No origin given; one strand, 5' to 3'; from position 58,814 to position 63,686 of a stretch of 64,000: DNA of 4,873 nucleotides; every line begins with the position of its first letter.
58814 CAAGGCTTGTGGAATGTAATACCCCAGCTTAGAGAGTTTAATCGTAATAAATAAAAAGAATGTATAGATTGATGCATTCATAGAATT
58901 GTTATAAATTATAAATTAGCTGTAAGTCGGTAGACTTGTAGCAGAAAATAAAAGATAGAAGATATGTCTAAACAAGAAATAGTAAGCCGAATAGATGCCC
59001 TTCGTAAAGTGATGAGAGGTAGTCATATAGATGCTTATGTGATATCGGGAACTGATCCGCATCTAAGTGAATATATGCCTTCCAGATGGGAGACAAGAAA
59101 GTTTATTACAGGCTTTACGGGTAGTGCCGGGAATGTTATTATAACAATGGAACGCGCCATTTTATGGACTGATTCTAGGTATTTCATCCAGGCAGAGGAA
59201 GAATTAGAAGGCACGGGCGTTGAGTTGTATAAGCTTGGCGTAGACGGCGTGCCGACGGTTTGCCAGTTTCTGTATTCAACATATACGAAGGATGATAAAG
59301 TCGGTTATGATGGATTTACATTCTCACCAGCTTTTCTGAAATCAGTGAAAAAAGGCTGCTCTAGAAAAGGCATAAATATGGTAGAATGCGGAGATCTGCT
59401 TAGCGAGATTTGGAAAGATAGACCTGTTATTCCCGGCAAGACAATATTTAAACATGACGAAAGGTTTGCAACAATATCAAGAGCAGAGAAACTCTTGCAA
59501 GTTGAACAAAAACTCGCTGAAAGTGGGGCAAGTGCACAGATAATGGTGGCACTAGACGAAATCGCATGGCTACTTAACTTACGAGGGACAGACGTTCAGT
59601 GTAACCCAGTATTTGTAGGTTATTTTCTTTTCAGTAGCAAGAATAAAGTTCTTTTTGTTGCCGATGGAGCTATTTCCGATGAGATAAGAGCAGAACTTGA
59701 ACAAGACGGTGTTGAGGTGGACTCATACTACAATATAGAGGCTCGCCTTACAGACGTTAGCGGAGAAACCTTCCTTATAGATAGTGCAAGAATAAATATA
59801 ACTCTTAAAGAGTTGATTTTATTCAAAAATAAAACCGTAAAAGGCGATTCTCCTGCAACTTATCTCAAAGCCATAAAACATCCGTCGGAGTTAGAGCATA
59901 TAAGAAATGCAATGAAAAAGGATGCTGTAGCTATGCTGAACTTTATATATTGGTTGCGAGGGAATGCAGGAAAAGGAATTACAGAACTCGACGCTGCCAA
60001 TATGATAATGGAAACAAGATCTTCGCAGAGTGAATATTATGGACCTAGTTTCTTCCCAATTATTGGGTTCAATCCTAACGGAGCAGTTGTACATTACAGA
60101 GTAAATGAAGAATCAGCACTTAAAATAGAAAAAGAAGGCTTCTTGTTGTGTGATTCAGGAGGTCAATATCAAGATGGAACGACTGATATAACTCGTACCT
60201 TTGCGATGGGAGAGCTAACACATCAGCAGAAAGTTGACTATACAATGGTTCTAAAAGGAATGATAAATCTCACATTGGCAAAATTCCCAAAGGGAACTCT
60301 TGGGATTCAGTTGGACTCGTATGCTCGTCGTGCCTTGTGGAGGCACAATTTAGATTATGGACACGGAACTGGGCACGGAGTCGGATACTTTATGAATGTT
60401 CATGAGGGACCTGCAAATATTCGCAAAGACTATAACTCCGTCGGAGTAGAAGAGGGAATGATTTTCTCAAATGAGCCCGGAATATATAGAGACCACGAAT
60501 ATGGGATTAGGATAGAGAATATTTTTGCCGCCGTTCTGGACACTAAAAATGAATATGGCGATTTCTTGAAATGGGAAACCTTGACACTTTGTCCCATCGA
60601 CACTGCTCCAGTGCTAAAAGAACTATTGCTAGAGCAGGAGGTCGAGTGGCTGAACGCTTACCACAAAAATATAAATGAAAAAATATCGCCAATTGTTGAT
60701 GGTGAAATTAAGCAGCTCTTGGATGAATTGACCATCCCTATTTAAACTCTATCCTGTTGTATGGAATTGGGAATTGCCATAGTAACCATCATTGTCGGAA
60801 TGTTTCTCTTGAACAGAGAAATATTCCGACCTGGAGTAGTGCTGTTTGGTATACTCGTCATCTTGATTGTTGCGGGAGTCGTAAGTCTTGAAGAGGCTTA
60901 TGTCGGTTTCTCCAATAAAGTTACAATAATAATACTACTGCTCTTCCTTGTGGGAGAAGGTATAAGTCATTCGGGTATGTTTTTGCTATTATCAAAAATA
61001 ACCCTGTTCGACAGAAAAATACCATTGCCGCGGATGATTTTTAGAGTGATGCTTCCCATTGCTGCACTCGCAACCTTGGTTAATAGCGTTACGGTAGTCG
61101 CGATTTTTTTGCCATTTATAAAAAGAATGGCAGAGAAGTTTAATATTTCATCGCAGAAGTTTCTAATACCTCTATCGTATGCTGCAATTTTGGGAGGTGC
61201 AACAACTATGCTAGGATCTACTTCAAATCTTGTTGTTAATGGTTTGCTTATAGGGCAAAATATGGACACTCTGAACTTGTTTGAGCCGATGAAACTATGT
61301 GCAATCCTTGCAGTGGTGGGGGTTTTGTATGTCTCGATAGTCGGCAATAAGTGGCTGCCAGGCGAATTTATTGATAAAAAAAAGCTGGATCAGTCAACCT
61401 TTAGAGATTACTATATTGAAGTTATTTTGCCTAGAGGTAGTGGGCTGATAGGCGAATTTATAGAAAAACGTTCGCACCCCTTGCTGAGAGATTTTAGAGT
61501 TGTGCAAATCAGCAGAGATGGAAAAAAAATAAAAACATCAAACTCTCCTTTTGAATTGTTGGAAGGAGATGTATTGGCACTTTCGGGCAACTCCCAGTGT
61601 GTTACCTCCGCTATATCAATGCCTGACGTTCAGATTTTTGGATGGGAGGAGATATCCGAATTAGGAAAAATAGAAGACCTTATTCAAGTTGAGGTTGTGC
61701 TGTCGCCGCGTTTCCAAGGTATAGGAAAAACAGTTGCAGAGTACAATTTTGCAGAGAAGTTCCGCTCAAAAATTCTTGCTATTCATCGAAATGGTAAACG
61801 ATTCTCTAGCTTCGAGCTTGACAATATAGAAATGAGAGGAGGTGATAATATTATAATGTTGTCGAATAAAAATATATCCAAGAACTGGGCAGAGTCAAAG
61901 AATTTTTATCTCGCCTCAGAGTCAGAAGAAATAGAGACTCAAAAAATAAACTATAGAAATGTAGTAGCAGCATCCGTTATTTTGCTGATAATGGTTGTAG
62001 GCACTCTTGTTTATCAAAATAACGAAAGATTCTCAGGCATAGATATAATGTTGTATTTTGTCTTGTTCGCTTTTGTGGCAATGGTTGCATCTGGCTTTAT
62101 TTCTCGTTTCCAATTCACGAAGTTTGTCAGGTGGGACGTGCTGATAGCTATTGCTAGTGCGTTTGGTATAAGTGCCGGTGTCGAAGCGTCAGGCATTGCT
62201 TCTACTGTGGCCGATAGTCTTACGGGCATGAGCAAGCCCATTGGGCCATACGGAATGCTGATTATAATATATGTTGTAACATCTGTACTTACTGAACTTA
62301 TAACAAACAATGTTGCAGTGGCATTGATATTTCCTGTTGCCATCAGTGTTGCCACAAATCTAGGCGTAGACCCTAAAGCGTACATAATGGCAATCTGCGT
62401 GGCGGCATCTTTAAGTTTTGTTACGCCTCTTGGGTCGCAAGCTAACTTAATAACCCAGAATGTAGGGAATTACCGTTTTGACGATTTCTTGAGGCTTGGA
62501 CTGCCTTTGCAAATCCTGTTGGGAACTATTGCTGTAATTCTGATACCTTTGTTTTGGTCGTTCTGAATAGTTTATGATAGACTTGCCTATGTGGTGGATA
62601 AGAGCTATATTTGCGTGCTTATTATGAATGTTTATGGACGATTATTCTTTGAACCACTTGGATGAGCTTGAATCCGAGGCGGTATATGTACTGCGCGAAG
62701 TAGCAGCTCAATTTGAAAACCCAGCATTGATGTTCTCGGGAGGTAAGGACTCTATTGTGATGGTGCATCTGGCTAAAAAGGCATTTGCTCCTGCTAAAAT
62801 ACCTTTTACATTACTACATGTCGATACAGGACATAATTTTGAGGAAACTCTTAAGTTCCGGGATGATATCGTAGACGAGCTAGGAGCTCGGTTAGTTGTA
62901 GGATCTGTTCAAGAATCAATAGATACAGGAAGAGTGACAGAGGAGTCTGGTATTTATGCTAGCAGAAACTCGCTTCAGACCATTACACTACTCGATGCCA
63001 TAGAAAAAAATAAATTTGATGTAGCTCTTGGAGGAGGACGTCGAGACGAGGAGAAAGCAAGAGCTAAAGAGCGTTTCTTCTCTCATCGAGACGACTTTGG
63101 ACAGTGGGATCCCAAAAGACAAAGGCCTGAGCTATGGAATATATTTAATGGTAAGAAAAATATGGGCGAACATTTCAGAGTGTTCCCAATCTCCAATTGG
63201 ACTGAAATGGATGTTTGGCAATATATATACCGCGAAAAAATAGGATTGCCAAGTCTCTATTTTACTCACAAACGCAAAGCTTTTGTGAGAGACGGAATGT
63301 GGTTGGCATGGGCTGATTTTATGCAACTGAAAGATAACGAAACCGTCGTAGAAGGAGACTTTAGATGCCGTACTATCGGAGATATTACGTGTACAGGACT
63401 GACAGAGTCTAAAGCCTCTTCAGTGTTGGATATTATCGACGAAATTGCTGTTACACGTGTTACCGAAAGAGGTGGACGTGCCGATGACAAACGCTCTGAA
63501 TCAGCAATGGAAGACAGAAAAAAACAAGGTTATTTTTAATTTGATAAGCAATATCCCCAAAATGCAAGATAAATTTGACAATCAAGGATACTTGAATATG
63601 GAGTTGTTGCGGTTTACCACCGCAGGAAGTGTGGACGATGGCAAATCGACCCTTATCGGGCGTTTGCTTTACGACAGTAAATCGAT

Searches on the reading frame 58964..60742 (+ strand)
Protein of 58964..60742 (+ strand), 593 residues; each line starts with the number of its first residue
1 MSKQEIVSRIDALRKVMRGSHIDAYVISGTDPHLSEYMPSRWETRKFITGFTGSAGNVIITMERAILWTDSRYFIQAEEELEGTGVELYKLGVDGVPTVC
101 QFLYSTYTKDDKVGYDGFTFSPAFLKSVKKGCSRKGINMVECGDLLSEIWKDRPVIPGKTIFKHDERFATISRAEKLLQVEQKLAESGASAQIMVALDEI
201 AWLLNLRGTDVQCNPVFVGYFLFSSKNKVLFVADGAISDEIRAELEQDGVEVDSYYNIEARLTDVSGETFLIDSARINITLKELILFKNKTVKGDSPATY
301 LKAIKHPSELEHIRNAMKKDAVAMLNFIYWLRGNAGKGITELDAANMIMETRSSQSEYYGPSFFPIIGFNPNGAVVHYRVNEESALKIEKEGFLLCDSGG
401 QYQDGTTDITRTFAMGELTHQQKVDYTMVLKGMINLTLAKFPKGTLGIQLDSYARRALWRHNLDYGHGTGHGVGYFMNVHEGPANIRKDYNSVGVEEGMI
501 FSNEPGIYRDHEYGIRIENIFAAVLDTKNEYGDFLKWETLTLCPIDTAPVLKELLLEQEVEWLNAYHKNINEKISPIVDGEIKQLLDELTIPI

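Call 101: search_protein_families(library=pfam, proteins=[window:58964-60742:+], max_evalue=0.00001)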
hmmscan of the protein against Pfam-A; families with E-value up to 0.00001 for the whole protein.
window:58964-60742:+ (593 aa): 4 families
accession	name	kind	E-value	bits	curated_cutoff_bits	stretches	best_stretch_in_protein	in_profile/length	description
PF00557.29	Peptidase_M24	-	9.3e-48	163.2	23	1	311-521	1-204/208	Metallopeptidase family M24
PF16189.11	Creatinase_N_2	-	1.3e-42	146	29.7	1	152-309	1-161/161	Creatinase/Prolidase N-terminal domain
PF16188.10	Peptidase_M24_C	-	4.3e-17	62.2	28.9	1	534-592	2-62/63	C-terminal region of peptidase_M24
PF01321.24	Creatinase_N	-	7.2e-16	59.3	22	1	9-147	1-123/128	Creatinase/Prolidase N-terminal domain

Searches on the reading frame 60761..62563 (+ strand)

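Call 101: search_protein_families(library=pfam, proteins=[window:60761-62563:+], max_evalue=0.00001)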
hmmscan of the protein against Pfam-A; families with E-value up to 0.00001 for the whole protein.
window:60761-62563:+ (601 aa): 4 families
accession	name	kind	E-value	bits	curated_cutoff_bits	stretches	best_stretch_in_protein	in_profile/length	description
PF03600.22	CitMHS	-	3.3e-56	191.3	31.9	2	19-545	6-335/336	Citrate transporter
PF00939.25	Na_sulph_symp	-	1.4e-14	54.4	27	1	452-600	316-467/472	Sodium:sulfate symporter transmembrane region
PF06808.19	DctM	-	1.7e-09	37.4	23.8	1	381-595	194-408/413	Tripartite ATP-independent periplasmic transporter, DctM component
PF02080.26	TrkA_C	-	4.9e-08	33.2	27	0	219-279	2-61/71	TrkA-C domain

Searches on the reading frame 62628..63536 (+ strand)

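Call 101: search_protein_families(library=pfam, proteins=[window:62628-63536:+], max_evalue=0.00001)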
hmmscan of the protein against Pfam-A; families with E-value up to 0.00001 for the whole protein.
window:62628-63536:+ (303 aa): 1 family
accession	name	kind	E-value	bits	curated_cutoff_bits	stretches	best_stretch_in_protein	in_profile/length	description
PF01507.26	PAPS_reduct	-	2.2e-42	145.5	22.5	1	32-257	2-174/175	Phosphoadenosine phosphosulfate reductase domain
